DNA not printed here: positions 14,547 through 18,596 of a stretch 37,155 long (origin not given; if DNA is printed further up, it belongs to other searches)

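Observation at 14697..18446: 1,249-aa orphan with no detectable motifs and a C-terminal hydrophobic tail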

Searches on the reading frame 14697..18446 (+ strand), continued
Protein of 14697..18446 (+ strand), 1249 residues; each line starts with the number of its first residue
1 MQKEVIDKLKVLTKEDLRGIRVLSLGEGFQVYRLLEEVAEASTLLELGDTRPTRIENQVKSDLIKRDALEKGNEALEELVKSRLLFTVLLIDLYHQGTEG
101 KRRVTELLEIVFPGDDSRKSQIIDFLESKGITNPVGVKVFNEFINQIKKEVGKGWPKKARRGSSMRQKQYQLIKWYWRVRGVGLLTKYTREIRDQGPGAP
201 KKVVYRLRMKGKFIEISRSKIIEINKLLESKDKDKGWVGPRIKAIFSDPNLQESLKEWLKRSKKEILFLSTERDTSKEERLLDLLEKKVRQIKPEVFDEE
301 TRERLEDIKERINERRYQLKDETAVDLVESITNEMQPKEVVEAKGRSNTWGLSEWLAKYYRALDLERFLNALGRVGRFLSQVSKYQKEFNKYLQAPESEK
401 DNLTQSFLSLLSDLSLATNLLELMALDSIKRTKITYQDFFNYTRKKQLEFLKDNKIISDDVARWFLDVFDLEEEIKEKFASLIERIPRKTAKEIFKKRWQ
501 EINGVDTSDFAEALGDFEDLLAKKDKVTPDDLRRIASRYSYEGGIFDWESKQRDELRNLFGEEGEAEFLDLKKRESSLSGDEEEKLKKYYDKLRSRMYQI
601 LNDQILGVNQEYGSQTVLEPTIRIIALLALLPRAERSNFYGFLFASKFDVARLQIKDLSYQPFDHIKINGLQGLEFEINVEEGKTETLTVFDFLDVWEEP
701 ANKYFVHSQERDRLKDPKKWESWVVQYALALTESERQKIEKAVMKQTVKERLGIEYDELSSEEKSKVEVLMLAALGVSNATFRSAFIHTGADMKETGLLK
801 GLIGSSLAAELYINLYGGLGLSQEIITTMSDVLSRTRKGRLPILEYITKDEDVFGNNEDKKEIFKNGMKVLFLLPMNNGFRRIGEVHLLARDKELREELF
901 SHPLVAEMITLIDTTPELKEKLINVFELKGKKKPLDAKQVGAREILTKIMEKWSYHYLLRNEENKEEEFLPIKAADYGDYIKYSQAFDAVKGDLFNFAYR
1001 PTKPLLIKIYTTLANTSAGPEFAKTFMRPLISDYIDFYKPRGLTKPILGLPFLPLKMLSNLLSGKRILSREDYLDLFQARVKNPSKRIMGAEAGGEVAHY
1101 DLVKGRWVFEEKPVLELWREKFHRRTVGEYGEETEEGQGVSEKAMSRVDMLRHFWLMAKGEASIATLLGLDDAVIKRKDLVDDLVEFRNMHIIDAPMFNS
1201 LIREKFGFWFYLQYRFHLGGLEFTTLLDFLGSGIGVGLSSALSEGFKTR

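Call 50: find_related_loci(query=A2, collection=metagenome_contigs, flank=10000)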
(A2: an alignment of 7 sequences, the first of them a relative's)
Query A2 (1249 aa) in metagenome_contigs; peptide patterns used: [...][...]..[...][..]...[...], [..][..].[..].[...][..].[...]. (x = any residue, [..] = any of these).
485 stretches matched a pattern, but none encodes a relative of the query by tblastn (E <= 1e-3).

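Call 52: find_related_loci(query=A3, collection=metagenome_contigs, flank=10000)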
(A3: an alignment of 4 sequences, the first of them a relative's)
Query A3 (1339 aa) in metagenome_contigs; peptide patterns used: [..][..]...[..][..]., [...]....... (x = any residue, [..] = any of these).
257 stretches matched a pattern, but none encodes a relative of the query by tblastn (E <= 1e-3).

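Call 53: find_homologous_proteins(query=P0005, max_evalue=0.001)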
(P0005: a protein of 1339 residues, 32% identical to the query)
Query P0005 (1339 aa): 1 proteins with E <= 0.001 among 8000 candidates.
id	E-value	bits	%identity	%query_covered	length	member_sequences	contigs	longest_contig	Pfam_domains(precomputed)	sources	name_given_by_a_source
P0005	0.0e+0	3013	100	100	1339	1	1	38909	-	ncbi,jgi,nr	ncbi:MAG: hypothetical protein GXP43_02050 [bacterium]|nr:hypothetical protein [bacterium]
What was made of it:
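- Tried and rejected: Distant homologue P0005 found only itself (call 53).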

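Call 76: search_protein_families(library=pfam, proteins=[L006:14248-15744:-, L006:3318-4028:-, L006:5068-5664:-, L006:1491-3308:+, L006:18974-19681:-, L006:19729-20835:-, L006:20851-21408:-], max_evalue=0.01)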
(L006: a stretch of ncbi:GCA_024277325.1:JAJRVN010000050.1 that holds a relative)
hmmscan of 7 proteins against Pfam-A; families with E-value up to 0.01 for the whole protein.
L006:14248-15744:- (498 aa): 0 families

L006:3318-4028:- (236 aa): 0 families

L006:5068-5664:- (198 aa): 0 families

L006:1491-3308:+ (605 aa): 3 families
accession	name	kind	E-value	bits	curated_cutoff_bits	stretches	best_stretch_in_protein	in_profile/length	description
PF19044.6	P-loop_TraG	-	3.9e-27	95.4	25.8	1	257-561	27-345/413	TraG P-loop domain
PF12846.13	AAA_10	-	1.8e-10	40.8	27.5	1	259-519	21-290/362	AAA-like domain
PF01935.23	DUF87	-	5.2e-09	37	23.2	1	262-333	26-99/220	Helicase HerA, central domain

L006:18974-19681:- (235 aa): 1 family
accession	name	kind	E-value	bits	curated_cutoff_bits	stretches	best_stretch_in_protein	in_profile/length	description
PF18895.5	T4SS_pilin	-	2.2e-07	31.3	26.6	1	162-221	9-66/71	Type IV secretion system pilin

L006:19729-20835:- (368 aa): 1 family
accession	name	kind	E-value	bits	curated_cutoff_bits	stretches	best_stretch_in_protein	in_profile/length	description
PF18895.5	T4SS_pilin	-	7.4e-07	29.6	26.6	1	292-354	10-71/71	Type IV secretion system pilin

L006:20851-21408:- (185 aa): 0 families

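Call 83: search_protein_families(library=pfam, alignment_id=A2, max_evalue=1)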
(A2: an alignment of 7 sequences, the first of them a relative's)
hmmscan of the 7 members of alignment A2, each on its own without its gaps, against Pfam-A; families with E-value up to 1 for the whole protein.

A. member 1, P0001 (1249 aa): 2 families
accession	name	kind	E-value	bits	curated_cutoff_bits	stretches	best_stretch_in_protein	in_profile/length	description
PF24615.2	Spectrin_Anc-1_2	-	0.1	13.3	28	1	276-322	47-93/105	Nuclear anchorage protein 1, spectrin repeat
PF12354.14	Internalin_N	-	0.17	12.3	24.1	1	242-262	12-32/44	Bacterial adhesion/invasion protein N terminal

B. families by the number of members that match (of 7 scanned): 8 families
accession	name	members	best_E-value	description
PF12354.14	Internalin_N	2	0.059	Bacterial adhesion/invasion protein N terminal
PF24615.2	Spectrin_Anc-1_2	2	0.1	Nuclear anchorage protein 1, spectrin repeat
PF08278.16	DnaG_DnaB_bind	1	0.003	DNA primase DnaG DnaB-binding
PF06248.19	Zw10_N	1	0.19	Centromere/kinetochore Zw10 N-terminal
PF11794.13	HpaB_N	1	0.19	4-hydroxyphenylacetate 3-hydroxylase N terminal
PF09269.16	DUF1967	1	0.21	Domain of unknown function (DUF1967)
PF19969.4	VMAP-M8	1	0.21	vWA-MoxR associated protein middle region (VMAP-M) 8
PF23629.1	Death_MADD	1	0.32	MAP kinase-activating death domain protein death domain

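Call 84: search_solved_structures(query=A3, max_evalue=10)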
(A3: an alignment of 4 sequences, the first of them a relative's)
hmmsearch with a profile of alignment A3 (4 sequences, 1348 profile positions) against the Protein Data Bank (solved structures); distinct sequences matched with E-value up to 10: 2.
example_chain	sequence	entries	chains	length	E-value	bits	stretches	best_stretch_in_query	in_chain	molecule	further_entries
5t87_E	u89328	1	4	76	0.22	12.6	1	1190-1247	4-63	CdiA toxin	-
2i0z_A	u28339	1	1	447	0.31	12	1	523-587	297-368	NAD(FAD)-utilizing dehydrogenases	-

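Call 86: find_encoding_contigs(protein=P0007, flank=10000)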
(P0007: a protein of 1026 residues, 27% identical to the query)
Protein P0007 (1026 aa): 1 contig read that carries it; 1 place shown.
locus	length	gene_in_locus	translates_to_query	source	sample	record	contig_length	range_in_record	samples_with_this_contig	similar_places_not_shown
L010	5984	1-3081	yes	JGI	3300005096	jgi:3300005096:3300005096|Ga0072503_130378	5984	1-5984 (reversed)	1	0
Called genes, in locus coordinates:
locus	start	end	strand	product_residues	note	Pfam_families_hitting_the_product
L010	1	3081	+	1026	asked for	?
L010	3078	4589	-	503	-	-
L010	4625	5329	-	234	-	PF01386:Ribosomal_L25p, PF14693:Ribosomal_TL5_C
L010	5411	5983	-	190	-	?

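Call 87: find_encoding_contigs(protein=P0001, flank=10000)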
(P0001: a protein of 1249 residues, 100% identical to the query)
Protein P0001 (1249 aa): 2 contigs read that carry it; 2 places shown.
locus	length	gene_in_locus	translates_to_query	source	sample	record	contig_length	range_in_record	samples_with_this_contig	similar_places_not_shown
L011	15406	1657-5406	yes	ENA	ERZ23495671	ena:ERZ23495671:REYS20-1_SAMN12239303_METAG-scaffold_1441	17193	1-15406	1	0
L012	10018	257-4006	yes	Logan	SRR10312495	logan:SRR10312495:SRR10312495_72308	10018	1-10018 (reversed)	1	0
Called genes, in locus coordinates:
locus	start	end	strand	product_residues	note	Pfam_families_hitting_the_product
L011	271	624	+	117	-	PF18895:T4SS_pilin (weak)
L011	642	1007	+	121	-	-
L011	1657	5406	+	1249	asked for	-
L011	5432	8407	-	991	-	PF00580:UvrD-helicase, PF01443:Viral_helicase1 (faint), PF13245:AAA_19, PF21445:ADDB_N (weak), PF13087:AAA_12 (faint), PF13361:UvrD_C, PF12705:PDDEXK_1, PF01930:Cas_Cas4 (weak), +1 more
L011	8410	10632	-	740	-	PF00133:tRNA-synt_1, PF09334:tRNA-synt_1g, PF13603:tRNA-synt_1_2 (weak), PF09334:tRNA-synt_1g (weak), PF08264:Anticodon_1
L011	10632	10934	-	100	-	-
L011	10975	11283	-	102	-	PF02915:Rubrerythrin (faint), PF22277:EncFtn-like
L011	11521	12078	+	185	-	PF01966:HD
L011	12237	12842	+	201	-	-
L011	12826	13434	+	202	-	-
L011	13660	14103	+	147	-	PF01957:NfeD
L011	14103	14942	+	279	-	PF01145:Band_7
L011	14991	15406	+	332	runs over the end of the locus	-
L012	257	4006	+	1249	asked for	-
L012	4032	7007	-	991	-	PF00580:UvrD-helicase, PF01443:Viral_helicase1 (faint), PF13245:AAA_19, PF21445:ADDB_N (weak), PF13087:AAA_12 (faint), PF13361:UvrD_C, PF12705:PDDEXK_1, PF01930:Cas_Cas4 (weak), +1 more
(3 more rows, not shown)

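Call 92: search_solved_structures(query=A7, max_evalue=10)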
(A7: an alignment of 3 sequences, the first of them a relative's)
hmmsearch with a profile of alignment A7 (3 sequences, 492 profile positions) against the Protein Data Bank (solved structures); distinct sequences matched with E-value up to 10: 0.

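Call 95: search_protein_families(library=pfam, proteins=[P0008], max_evalue=0.001)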
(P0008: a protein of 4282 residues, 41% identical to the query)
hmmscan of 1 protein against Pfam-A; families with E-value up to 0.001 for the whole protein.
P0008 (4282 aa): 3 families
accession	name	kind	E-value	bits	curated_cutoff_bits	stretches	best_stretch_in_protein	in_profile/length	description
PF04197.17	Birna_RdRp_palm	-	8.3e-20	71.6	25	0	3533-3606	193-266/531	Birnavirus RNA dependent RNA polymerase (VP1), palm domain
PF20709.2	DUF6823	-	1.7e-05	25.7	25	0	1985-1998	97-110/110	Family of unknown function (DUF6823)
PF23908.1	DUF7250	-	0.00026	21.5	27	0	4225-4272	44-90/103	Domain of unknown function (DUF7250)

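Call 96: find_related_loci(query=A2, collection=viral_contigs, flank=10000)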
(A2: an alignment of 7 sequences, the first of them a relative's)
Query A2 (1249 aa) in viral_contigs; peptide patterns used: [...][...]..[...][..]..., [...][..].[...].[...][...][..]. (x = any residue, [..] = any of these).
62 stretches matched a pattern, but none encodes a relative of the query by tblastn (E <= 1e-3).

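Call 97: find_related_loci(query=A3, collection=viral_contigs, flank=10000)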
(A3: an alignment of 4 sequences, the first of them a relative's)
Query A3 (1339 aa) in viral_contigs; peptide patterns used: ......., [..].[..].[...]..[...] (x = any residue, [..] = any of these).
157 stretches matched a pattern, but none encodes a relative of the query by tblastn (E <= 1e-3).
